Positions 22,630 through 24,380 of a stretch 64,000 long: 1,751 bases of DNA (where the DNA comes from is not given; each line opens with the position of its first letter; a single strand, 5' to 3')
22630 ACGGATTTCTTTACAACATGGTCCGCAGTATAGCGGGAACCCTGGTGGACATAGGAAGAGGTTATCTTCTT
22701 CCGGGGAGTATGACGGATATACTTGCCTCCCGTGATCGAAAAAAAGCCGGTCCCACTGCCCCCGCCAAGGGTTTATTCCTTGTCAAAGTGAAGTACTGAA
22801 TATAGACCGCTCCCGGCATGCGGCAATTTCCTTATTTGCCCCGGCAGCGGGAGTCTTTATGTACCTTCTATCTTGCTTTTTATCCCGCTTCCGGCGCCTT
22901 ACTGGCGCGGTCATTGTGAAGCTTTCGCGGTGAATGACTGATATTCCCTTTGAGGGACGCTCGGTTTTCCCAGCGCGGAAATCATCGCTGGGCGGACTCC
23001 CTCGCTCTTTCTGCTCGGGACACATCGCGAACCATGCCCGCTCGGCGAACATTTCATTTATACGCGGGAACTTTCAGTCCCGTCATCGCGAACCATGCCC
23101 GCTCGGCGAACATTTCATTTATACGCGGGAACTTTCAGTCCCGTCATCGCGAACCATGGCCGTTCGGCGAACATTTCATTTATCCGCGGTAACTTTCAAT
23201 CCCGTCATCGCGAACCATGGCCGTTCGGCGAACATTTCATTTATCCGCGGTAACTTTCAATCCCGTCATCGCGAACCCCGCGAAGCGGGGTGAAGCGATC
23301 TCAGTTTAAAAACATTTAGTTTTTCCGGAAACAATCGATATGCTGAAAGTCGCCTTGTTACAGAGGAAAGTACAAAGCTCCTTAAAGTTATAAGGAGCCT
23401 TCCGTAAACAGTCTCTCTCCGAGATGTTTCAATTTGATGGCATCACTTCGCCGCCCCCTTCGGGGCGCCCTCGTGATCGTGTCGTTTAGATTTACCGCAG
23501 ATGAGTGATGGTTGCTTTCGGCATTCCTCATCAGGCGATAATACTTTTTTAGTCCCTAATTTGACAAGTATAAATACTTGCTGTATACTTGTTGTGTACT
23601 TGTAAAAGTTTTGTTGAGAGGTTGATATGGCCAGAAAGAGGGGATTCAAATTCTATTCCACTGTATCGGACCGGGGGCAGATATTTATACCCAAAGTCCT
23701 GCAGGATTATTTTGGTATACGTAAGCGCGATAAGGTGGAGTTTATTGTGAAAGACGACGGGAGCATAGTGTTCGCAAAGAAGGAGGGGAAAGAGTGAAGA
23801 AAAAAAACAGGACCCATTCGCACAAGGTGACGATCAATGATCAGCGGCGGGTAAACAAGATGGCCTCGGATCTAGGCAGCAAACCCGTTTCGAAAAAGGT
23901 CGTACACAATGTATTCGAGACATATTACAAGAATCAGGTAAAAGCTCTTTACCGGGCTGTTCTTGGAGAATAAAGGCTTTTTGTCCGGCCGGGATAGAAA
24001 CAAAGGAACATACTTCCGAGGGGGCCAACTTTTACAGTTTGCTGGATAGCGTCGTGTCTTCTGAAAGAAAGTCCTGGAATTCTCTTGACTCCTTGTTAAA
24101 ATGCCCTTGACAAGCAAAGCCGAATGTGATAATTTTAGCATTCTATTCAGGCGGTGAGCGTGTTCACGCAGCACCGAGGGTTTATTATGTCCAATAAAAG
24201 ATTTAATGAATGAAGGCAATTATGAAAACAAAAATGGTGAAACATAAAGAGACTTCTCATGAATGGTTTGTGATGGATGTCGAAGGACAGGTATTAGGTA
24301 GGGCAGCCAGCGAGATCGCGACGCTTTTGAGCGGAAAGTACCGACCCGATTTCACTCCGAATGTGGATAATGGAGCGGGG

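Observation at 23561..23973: Hidden two-gene module: AbrB/SpoVT-fold protein plus overlapping 59-aa basic ORF, behind a consensus promoter with 11-bp-phased TACTTG repeats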

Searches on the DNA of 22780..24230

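Call 73: search_rna_families(source=window, start=22780, end=24230, threshold=evalue, max_evalue=1)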
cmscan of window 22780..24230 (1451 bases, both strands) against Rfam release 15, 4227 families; matches with E-value up to 1: 0.
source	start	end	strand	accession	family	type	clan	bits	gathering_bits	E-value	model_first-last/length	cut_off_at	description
